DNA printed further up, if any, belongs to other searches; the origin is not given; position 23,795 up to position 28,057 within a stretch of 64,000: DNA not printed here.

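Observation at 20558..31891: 11.3-kb gene encoding a ~3777-aa secreted protein with no recognisable catalytic domain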

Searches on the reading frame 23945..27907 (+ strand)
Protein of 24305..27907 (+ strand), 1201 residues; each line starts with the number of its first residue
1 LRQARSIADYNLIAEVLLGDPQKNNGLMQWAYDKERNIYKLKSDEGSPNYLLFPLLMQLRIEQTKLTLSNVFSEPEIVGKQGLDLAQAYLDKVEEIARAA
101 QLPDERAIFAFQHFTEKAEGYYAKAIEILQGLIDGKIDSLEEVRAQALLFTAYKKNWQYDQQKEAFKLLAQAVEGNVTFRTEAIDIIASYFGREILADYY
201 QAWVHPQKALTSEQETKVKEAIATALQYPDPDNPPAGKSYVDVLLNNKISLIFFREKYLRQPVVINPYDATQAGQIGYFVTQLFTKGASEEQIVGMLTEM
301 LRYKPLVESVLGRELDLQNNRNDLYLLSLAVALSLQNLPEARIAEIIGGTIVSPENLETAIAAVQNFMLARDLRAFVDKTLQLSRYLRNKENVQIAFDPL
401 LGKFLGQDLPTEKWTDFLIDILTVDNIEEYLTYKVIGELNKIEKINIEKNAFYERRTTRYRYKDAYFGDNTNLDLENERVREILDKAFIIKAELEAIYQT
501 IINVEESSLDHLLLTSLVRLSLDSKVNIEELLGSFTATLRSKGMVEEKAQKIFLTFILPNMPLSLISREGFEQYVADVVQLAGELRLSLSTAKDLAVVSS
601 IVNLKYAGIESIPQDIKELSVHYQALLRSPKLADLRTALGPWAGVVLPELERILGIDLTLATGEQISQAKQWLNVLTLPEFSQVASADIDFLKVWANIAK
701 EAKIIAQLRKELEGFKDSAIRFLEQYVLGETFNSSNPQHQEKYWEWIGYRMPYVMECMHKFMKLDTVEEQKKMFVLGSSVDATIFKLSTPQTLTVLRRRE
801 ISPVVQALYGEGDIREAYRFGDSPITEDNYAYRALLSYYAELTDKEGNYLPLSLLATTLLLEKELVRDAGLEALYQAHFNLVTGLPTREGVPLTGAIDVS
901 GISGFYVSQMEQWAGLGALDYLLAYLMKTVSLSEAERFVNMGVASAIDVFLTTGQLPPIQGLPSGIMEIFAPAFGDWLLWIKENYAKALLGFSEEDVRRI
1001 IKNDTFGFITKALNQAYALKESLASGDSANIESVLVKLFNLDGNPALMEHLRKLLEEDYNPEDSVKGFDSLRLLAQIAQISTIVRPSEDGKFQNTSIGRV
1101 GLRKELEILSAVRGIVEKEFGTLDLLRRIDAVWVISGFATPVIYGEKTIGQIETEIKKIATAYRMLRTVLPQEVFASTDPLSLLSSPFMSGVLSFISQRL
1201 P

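Call 13: find_homologous_proteins(query=window:24305-27907:+, max_evalue=0.00001)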
Query window:24305-27907:+ (1201 aa): 1 proteins with E <= 0.00001 among 8000 candidates.
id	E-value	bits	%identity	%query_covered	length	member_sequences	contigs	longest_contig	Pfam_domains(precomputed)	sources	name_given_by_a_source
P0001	6.9e-116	407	43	47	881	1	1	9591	PF10091.16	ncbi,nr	ncbi:MAG: hypothetical protein NTZ48_02700 [Candidatus Omnitrophica bacterium]|nr:hypothetical prote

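Call 16: find_encoding_contigs(protein=P0001, flank=10000, max_places=4)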
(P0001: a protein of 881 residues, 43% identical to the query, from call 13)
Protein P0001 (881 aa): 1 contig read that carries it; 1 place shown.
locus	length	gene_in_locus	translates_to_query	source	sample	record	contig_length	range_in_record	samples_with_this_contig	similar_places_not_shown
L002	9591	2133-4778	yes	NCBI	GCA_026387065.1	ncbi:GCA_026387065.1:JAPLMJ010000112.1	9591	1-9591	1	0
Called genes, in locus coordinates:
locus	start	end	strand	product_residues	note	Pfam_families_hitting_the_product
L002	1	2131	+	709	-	?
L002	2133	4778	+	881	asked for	PF10091:Glycoamylase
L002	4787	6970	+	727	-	-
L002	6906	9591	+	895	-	?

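Call 30: search_protein_representatives(protein=window:23945-27544:+)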
Query: 1200 residues. Proteins with E-value up to 0.001 (for the whole library): 11; up to 1e-10: 10; up to 1e-30: 7. The best 11 are listed.
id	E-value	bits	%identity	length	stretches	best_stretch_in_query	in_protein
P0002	0.0e+00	2639.8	100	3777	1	1-1200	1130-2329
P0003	2.7e-166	572.0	37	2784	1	164-1200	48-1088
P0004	5.0e-143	494.9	41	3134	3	116-698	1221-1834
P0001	8.3e-118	411.4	47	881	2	120-682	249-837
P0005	1.1e-78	281.8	31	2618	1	4-1048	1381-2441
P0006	3.4e-51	190.8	32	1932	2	205-573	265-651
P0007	2.0e-36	141.9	31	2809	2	205-574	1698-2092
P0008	1.3e-25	106.1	32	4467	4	197-321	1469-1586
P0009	2.1e-15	72.3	30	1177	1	811-1125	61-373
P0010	5.7e-14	67.5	31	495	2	810-900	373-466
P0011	2.4e-10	55.6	37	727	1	886-1090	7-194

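Call 31: list_cluster_members(proteins=[P0002, P0003, P0004, P0005, P0006, P0007, P0008, P0009, P0010, P0011])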
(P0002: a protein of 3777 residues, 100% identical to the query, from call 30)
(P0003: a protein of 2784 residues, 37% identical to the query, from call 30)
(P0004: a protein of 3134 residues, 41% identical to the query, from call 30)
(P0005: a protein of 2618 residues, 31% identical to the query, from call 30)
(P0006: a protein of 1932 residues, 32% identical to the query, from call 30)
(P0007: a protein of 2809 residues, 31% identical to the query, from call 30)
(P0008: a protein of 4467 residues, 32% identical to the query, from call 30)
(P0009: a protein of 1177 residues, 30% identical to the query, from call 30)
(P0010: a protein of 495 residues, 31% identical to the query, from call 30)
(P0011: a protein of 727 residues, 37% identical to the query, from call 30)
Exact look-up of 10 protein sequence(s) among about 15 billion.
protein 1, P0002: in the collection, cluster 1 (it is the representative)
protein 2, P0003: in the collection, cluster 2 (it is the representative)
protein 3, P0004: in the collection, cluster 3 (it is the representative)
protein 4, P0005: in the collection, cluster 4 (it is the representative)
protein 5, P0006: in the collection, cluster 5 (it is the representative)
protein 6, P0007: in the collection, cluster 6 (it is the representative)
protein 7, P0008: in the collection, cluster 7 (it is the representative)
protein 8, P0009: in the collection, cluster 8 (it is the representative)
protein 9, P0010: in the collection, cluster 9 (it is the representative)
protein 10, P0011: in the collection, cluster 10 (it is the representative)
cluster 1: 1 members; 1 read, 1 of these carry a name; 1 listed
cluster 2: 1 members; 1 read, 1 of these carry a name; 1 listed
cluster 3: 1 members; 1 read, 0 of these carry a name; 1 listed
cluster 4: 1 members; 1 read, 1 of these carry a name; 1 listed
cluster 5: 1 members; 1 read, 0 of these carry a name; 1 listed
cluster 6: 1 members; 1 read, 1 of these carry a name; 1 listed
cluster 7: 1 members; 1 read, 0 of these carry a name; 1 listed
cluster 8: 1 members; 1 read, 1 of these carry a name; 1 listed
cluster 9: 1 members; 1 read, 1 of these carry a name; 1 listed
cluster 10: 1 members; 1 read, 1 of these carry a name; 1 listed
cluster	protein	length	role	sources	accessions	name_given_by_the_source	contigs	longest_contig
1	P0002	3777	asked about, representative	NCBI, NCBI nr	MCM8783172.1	MAG: hypothetical protein NC818_00110 [Candidatus Omnitrophica bacterium] | hypothetical protein [Candidatus Omnitrophota bacterium]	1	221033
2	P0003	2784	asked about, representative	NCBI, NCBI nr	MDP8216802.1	MAG: hypothetical protein P9L98_05755 [Candidatus Kaelpia imicola] | hypothetical protein [Candidatus Kaelpia imicola]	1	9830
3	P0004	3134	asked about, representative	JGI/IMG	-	-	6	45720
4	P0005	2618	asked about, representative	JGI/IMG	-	hypothetical protein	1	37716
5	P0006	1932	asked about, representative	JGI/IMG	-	-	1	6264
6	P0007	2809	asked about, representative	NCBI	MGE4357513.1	MAG: hypothetical protein AB7E08_03030, partial [Candidatus Omnitrophota bacterium]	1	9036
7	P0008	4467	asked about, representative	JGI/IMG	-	-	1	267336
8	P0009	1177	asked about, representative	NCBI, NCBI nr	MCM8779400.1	MAG: hypothetical protein NC834_06450, partial [Candidatus Omnitrophica bacterium] | hypothetical protein [Candidatus Omnitrophota bacterium]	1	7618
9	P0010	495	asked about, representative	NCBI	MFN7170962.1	MAG: hypothetical protein ACK4NT_06990, partial [Candidatus Omnitrophota bacterium]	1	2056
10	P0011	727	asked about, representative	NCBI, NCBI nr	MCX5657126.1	MAG: hypothetical protein NTZ48_02705 [Candidatus Omnitrophica bacterium] | hypothetical protein [Candidatus Omnitrophota bacterium]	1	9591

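Call 54: find_encoding_contigs(protein=P0008, flank=10000, max_places=2)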
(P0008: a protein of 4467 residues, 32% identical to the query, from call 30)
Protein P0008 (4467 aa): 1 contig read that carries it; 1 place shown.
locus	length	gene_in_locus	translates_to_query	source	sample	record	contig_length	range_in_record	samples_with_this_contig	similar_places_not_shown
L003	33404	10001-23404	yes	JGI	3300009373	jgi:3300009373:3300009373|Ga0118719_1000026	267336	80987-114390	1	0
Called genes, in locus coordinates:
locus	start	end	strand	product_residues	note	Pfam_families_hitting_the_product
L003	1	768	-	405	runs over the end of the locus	PF08495:FIST, PF10442:FIST_C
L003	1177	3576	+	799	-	PF06165:GH94_b-supersand, PF17167:Glyco_hydro_94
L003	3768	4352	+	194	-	PF03425:CBM_11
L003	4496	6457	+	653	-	PF10091:Glycoamylase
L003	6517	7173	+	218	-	-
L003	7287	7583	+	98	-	-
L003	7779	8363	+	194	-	PF04542:Sigma70_r2, PF08281:Sigma70_r4_2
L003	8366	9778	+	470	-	PF13490:zf-HC2, PF04773:FecR, PF13174:TPR_6 (faint)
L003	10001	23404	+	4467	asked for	PF10091:Glycoamylase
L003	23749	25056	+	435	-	-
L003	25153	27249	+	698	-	-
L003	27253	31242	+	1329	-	PF10091:Glycoamylase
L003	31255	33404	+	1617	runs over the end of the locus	-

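Call 55: find_encoding_contigs(protein=P0004, flank=10000, max_places=2)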
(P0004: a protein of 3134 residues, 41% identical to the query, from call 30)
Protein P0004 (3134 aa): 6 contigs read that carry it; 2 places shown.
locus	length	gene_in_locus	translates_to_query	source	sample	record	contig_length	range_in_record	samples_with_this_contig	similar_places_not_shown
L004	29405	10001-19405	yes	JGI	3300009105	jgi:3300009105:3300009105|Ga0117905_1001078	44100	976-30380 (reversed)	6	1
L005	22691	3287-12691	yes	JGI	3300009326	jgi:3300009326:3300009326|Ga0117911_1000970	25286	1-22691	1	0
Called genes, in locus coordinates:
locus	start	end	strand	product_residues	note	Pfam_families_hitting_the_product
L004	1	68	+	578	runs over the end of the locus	PF19864:Radical_SAM_N2, PF04055:Radical_SAM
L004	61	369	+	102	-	PF10105:DUF2344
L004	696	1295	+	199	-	-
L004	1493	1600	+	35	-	-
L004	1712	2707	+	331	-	PF02568:ThiI, PF03054:tRNA_Me_trans, PF18297:NFACT-R_2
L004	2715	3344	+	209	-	PF03848:TehB, PF05175:MTS, PF13489:Methyltransf_23, PF01209:Ubie_methyltran (weak), PF08241:Methyltransf_11, PF08242:Methyltransf_12, PF13649:Methyltransf_25, PF13847:Methyltransf_31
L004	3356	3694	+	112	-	PF02596:DUF169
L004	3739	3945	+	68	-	PF20095:DUF6485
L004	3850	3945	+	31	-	-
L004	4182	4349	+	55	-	-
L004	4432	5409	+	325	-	-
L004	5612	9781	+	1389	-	PF26157:SGL_GH162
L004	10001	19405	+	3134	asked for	PF10091:Glycoamylase, PF01476:LysM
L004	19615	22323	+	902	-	-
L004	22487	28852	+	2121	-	-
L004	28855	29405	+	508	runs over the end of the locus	?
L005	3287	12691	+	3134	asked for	PF10091:Glycoamylase, PF01476:LysM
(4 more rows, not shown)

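Call 83: search_protein_families(library=pfam, proteins=[P0003, P0004, P0005], max_evalue=0.01)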
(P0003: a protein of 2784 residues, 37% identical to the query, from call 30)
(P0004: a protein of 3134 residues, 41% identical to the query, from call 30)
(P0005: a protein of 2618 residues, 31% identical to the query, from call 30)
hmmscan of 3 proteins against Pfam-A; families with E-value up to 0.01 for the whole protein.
P0003 (2784 aa): 0 families

P0004 (3134 aa): 3 families
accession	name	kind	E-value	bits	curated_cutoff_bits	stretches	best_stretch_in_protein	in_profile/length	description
PF01476.26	LysM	-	8.4e-32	109.3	20.9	2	2430-2472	1-42/43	LysM domain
PF10091.15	Glycoamylase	-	8e-23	81.5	27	1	928-1146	4-208/221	Putative glucoamylase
PF23473.1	LysM3_LYK4_5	-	8.7e-05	23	29.3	0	2430-2464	5-38/48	LYK4/5 LysM3 domain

P0005 (2618 aa): 1 family
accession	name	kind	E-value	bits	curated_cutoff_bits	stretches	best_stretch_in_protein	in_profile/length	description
PF10091.15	Glycoamylase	-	2.7e-16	60.2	27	1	1157-1377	5-210/221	Putative glucoamylase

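Call 84: search_protein_families(library=pfam, proteins=[P0006, P0007, P0008], max_evalue=0.01)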
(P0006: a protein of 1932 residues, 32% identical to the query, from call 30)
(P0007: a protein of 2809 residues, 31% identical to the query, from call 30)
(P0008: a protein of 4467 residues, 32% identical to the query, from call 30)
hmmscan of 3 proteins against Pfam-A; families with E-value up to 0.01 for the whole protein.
P0006 (1932 aa): 0 families

P0007 (2809 aa): 2 families
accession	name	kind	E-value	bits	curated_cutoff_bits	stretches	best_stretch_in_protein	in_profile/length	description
PF10091.15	Glycoamylase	-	2.9e-06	27.4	27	1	1270-1494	5-207/221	Putative glucoamylase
PF17762.8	HTH_ParB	-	0.0041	17.7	22.6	0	675-713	12-50/102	ParB HTH domain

P0008 (4467 aa): 1 family
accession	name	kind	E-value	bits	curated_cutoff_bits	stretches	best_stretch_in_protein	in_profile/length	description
PF10091.15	Glycoamylase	-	6.8e-36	124.3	27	1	1163-1388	4-220/221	Putative glucoamylase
